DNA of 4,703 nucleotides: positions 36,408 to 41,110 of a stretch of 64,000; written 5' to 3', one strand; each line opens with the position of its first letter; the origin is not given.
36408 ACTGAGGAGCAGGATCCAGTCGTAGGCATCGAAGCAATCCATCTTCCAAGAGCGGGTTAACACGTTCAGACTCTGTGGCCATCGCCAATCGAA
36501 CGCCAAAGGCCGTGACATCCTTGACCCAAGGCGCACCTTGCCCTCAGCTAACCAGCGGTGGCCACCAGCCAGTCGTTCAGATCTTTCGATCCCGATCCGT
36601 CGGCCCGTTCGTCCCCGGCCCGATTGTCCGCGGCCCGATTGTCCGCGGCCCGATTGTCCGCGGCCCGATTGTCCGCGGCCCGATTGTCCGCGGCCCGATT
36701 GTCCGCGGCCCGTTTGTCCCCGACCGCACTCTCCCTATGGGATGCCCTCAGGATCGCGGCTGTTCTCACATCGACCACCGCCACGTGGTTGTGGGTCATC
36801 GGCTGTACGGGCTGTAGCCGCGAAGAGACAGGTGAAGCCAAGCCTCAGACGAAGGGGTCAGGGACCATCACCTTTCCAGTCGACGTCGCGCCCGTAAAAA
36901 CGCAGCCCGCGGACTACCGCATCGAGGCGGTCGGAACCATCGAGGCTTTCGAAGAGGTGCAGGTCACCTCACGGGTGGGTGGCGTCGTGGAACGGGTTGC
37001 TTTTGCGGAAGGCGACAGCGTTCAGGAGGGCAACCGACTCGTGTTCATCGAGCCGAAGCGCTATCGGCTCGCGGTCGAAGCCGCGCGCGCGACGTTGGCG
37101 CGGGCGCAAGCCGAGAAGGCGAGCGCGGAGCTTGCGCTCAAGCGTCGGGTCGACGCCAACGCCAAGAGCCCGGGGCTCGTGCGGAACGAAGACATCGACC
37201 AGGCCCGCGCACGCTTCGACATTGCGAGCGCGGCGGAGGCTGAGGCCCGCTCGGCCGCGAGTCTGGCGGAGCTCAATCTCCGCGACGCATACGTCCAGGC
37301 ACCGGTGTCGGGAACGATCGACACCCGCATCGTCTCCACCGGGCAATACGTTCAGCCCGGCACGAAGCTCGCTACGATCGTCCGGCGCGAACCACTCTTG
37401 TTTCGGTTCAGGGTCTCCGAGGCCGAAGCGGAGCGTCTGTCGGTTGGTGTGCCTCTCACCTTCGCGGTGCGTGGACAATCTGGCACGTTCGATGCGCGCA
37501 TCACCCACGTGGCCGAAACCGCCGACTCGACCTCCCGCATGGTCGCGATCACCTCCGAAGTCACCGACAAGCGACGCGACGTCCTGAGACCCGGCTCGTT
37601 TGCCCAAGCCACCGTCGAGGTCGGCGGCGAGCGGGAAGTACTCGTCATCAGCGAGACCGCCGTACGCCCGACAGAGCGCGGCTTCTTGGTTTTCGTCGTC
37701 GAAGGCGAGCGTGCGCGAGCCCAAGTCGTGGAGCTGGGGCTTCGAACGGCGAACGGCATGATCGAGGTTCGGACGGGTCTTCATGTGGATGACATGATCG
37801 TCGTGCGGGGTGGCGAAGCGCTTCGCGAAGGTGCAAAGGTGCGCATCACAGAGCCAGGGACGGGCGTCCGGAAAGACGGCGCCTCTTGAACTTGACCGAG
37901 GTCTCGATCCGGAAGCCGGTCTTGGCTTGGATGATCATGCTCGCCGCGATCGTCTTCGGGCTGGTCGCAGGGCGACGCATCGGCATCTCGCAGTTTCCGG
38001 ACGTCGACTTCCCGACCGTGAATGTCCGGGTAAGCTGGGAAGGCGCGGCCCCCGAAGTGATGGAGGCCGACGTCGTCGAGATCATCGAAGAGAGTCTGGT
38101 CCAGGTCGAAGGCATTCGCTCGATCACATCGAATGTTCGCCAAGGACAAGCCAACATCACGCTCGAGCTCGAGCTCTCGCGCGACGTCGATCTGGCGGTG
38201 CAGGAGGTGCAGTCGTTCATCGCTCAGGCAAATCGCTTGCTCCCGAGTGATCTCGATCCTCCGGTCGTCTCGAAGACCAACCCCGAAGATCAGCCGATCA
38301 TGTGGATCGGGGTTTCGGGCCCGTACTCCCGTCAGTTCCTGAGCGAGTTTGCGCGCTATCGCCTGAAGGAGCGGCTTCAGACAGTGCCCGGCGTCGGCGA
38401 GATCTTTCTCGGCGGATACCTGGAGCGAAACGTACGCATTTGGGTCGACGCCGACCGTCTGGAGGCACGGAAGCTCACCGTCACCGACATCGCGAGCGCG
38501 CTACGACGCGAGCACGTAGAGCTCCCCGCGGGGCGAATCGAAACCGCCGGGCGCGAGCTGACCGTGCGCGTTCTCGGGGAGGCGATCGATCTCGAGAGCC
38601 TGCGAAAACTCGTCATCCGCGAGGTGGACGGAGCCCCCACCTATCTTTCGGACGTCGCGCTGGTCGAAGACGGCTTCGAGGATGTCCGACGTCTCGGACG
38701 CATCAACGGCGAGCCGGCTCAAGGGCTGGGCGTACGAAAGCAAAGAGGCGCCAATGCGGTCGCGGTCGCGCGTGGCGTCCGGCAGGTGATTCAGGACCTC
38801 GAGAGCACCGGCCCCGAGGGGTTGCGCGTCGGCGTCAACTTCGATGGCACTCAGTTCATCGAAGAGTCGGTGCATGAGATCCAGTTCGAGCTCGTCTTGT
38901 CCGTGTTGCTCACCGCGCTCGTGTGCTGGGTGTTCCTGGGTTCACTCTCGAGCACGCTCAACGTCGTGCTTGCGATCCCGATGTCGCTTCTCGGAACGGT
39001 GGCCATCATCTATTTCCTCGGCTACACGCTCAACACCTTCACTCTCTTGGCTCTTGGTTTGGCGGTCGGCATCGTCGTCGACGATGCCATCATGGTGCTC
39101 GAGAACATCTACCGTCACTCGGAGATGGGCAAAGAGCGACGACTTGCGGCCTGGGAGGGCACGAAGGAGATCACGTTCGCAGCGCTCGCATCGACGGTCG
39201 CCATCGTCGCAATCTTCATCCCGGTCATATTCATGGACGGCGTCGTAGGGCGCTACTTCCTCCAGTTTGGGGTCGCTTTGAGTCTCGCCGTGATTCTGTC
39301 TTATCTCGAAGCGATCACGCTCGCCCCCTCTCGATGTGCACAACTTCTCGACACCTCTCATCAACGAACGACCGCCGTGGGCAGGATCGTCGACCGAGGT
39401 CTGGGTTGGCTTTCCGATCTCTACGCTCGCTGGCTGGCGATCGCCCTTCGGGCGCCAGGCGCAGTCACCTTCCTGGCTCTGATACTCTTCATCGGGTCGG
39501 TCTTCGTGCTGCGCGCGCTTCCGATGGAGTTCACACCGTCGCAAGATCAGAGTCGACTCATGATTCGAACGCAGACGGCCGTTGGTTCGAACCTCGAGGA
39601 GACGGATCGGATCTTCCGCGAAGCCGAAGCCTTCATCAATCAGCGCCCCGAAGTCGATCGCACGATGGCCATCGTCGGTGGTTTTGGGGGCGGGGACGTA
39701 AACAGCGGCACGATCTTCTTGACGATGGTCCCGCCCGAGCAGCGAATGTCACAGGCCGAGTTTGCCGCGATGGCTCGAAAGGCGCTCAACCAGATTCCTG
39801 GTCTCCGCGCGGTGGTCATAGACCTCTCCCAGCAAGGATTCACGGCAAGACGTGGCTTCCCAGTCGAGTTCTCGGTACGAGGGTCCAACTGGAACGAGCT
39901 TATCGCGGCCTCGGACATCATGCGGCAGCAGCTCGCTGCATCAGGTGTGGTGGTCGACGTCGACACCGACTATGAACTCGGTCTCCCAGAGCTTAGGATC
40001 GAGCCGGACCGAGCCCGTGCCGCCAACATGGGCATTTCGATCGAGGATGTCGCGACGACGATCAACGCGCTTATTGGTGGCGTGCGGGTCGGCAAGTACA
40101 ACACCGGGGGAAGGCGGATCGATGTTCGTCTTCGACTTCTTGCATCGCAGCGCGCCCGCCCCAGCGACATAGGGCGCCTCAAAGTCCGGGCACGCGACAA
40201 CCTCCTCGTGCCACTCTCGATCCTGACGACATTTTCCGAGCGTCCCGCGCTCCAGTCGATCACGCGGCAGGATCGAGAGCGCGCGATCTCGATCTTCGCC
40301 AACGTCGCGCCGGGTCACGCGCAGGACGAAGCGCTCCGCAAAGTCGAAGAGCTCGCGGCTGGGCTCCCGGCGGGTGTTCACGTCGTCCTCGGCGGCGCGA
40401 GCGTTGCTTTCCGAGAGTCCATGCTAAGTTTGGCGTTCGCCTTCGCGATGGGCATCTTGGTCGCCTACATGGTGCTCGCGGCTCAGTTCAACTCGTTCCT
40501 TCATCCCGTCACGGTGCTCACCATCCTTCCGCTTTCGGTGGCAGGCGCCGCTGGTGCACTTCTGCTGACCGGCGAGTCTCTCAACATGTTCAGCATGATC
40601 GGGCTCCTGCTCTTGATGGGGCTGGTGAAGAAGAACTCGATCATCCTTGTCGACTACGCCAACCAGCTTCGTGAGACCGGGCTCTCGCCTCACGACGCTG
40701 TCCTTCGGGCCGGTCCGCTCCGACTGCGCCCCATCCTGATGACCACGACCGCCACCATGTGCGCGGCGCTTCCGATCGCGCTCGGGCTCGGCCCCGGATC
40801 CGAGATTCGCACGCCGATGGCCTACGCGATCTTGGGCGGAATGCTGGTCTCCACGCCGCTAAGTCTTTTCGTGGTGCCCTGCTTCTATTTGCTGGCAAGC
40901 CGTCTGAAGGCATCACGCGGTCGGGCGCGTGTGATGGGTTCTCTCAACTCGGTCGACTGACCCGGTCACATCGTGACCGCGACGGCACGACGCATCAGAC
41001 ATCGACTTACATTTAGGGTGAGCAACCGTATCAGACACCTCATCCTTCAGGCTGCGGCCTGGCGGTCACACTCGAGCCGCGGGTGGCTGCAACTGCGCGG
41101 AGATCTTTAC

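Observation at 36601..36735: Perfect 15-nt tandem repeat array at the 5' end of the RND efflux adaptor gene, in the divergent promoter region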

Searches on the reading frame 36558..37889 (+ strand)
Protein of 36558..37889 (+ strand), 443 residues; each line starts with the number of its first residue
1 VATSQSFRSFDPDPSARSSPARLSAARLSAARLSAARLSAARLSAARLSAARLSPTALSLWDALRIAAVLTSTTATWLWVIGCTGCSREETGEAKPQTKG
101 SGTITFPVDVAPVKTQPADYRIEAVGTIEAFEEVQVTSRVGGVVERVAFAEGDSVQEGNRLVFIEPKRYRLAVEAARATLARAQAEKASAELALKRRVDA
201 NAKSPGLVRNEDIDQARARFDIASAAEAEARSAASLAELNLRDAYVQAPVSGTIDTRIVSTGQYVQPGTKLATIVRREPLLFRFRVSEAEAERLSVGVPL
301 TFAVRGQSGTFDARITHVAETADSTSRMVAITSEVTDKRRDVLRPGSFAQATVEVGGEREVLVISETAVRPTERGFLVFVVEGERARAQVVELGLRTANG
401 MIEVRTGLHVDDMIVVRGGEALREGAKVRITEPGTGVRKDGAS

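Call 9: search_protein_families(library=pfam, proteins=[window:36558-37889:+])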
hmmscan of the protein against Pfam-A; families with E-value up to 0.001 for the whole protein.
window:36558-37889:+ (443 aa): 4 families
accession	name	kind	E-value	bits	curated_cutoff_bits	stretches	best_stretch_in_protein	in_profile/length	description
PF16576.10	HlyD_D23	-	9.5e-21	74.5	30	1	121-349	5-214/214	Barrel-sandwich domain of CusB or HlyD membrane-fusion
PF13437.12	HlyD_3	-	1.3e-18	68.1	22.2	1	246-346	2-106/106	HlyD family secretion protein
PF13533.13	Biotin_lipoyl_2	-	4.1e-08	33.3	29.8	0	134-164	1-31/32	Biotin-lipoyl like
PF00364.28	Biotin_lipoyl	-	3.2e-05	24.1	22.1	0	133-162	42-71/73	Biotin-requiring enzyme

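Call 10: find_homologous_proteins(query=window:36558-37889:+)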
Query window:36558-37889:+ (443 aa): 898 proteins with E <= 0.001 among 8000 candidates; the best 120 are listed.
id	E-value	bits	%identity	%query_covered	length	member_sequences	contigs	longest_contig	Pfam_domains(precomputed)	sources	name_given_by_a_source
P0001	2.6e-240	815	100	88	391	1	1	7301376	PF25973.1,PF25989.1,PF00364.29,PF25919.1,PF25917.1,PF25954.1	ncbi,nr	ncbi:MAG: efflux RND transporter periplasmic adaptor subunit [Deltaproteobacteria bacterium]|nr:effl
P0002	5.9e-182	623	82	84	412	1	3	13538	PF25973.1,PF25984.1,PF25989.1,PF00364.29,PF25919.1,PF25917.1,PF25954.1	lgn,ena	-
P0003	1.9e-111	391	56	75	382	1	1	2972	PF25973.1,PF25989.1,PF25919.1,PF25917.1,PF25954.1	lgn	-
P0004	9.1e-110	386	58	74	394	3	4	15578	PF25973.1,PF25989.1,PF00364.29,PF25919.1,PF25917.1,PF25954.1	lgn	-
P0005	3.1e-109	384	56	79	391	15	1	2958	PF25973.1,PF25876.1,PF25989.1,PF25878.1,PF25919.1,PF25917.1,PF25954.1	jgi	-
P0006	9.7e-109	382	56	75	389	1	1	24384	PF25973.1,PF25876.1,PF25989.1,PF25878.1,PF25919.1,PF25917.1,PF25954.1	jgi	jgi:membrane fusion protein, multidrug efflux system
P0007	1.3e-108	382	56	75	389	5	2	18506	PF25973.1,PF25876.1,PF25989.1,PF25878.1,PF25919.1,PF25917.1,PF25954.1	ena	-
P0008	2.3e-108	381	56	78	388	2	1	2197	PF25973.1,PF25989.1,PF25919.1,PF25917.1,PF25954.1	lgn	-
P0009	7.6e-108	379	53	84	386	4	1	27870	PF25973.1,PF25876.1,PF25989.1,PF00364.29,PF25919.1,PF25917.1,PF25954.1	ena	-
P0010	1.1e-107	379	58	74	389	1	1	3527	PF25973.1,PF25876.1,PF25989.1,PF25878.1,PF25919.1,PF25917.1,PF25954.1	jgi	jgi:multidrug efflux system membrane fusion protein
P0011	7.5e-107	376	53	84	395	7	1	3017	PF25973.1,PF25876.1,PF25989.1,PF25878.1,PF25919.1,PF25917.1,PF25954.1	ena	-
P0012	1.4e-106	375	55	80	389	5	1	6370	PF25973.1,PF25876.1,PF25989.1,PF25878.1,PF25919.1,PF25917.1,PF25954.1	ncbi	-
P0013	1.5e-106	375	57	77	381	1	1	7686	PF25973.1,PF25876.1,PF25989.1,PF00364.29,PF25919.1,PF25917.1,PF25997.1,PF25954.1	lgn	-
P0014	1.5e-106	375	53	85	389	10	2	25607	PF25973.1,PF25876.1,PF25989.1,PF25878.1,PF25967.1,PF25919.1,PF25917.1,PF25954.1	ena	-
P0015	1.6e-106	375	57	75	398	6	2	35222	PF25973.1,PF25876.1,PF25989.1,PF25878.1,PF25919.1,PF25917.1,PF25954.1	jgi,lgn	jgi:multidrug efflux system membrane fusion protein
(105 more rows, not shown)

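Call 12: find_encoding_contigs(protein=P0002, flank=6000, max_places=6)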
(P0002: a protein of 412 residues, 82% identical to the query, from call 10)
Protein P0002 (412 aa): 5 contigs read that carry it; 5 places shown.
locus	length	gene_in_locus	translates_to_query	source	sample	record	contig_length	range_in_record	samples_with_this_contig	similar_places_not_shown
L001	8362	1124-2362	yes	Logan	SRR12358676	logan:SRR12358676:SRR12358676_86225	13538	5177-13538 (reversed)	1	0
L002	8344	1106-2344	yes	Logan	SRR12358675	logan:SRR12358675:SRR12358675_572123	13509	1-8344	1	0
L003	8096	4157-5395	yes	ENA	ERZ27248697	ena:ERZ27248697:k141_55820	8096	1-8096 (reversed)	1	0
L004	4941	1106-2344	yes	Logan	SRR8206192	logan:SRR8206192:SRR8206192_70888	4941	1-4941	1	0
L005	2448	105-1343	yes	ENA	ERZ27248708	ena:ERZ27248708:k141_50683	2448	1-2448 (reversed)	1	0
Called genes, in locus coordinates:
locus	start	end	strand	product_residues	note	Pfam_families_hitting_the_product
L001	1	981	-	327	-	?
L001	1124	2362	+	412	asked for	PF00364:Biotin_lipoyl (faint), PF25917:BSH_RND, PF25973:BSH_CzcB, PF25984:BSH_YknX (faint), PF25919:BSH_CusB, PF25954:Beta-barrel_RND_2 (faint), PF25989:YknX_C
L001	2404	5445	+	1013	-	PF00873:ACR_tran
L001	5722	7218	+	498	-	PF01551:Peptidase_M23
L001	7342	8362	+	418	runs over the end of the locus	PF00012:HSP70, PF06723:MreB_Mbl (faint), PF00012:HSP70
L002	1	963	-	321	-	?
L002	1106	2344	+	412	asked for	PF00364:Biotin_lipoyl (faint), PF25917:BSH_RND, PF25973:BSH_CzcB, PF25984:BSH_YknX (faint), PF25919:BSH_CusB, PF25954:Beta-barrel_RND_2 (faint), PF25989:YknX_C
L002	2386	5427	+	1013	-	PF00873:ACR_tran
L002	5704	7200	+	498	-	PF01551:Peptidase_M23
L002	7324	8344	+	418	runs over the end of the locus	PF00012:HSP70, PF06723:MreB_Mbl (faint), PF00012:HSP70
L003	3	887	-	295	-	?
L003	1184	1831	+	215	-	PF13036:LpoB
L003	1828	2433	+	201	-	PF06080:DUF938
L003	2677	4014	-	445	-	-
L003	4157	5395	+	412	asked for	PF00364:Biotin_lipoyl (faint), PF25917:BSH_RND, PF25973:BSH_CzcB, PF25984:BSH_YknX (faint), PF25919:BSH_CusB, PF25954:Beta-barrel_RND_2 (faint), PF25989:YknX_C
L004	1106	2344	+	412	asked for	PF00364:Biotin_lipoyl (faint), PF25917:BSH_RND, PF25973:BSH_CzcB, PF25984:BSH_YknX (faint), PF25919:BSH_CusB, PF25954:Beta-barrel_RND_2 (faint), PF25989:YknX_C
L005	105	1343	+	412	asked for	PF00364:Biotin_lipoyl (faint), PF25917:BSH_RND, PF25973:BSH_CzcB, PF25984:BSH_YknX (faint), PF25919:BSH_CusB, PF25954:Beta-barrel_RND_2 (faint), PF25989:YknX_C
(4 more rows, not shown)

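Call 48: find_encoding_contigs(protein=P0001, flank=10000, max_places=6)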
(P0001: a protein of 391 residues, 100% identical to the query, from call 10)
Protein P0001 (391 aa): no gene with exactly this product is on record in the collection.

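Call 55: find_encoding_contigs(protein=window:36684-37889:+, flank=6000, max_places=8)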
Protein window:36684-37889:+ (401 aa): no gene with exactly this product is on record in the collection.

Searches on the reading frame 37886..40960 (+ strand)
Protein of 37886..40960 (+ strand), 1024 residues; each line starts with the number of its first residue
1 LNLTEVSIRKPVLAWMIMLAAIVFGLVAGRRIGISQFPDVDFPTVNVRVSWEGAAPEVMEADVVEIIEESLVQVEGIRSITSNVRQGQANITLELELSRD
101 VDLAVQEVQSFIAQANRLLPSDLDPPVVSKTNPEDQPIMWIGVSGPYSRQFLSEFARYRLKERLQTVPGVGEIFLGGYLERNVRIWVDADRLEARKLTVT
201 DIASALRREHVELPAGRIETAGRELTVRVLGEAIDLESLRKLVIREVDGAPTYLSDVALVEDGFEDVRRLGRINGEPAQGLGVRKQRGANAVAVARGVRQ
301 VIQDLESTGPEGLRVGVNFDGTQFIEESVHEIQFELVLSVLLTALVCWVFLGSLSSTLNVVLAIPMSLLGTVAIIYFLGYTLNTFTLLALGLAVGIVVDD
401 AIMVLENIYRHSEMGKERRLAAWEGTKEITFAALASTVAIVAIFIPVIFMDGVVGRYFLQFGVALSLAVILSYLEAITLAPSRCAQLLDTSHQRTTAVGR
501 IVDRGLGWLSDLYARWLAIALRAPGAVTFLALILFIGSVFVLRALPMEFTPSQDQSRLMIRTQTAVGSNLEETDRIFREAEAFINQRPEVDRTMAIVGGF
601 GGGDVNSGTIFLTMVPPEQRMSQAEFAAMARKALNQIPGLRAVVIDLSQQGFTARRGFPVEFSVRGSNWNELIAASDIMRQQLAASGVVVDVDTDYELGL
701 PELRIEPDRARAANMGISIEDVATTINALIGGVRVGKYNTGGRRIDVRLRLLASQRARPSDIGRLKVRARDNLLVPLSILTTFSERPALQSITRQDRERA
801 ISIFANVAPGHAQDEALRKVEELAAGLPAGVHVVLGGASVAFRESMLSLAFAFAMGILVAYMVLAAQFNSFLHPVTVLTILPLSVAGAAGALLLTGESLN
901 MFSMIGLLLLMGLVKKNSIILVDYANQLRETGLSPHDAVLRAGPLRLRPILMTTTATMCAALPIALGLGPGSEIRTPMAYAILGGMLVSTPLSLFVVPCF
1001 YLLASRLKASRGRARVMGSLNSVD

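Call 9: search_protein_families(library=pfam, proteins=[window:37886-40960:+])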
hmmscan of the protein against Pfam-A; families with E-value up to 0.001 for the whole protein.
window:37886-40960:+ (1024 aa): 1 family
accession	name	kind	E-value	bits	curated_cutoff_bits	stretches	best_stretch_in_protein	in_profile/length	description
PF00873.25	ACR_tran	-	2.2e-268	893.5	28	1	4-1004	2-1020/1021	AcrB/AcrD/AcrF family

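Call 47: find_encoding_contigs(protein=window:37886-40957:+, flank=6000, max_places=8)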
Protein seq(1024 aa) (1024 aa): no gene with exactly this product is on record in the collection.

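Call 54: find_encoding_contigs(protein=window:37931-40960:+, flank=6000, max_places=8)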
Protein window:37931-40960:+ (1009 aa): no gene with exactly this product is on record in the collection.
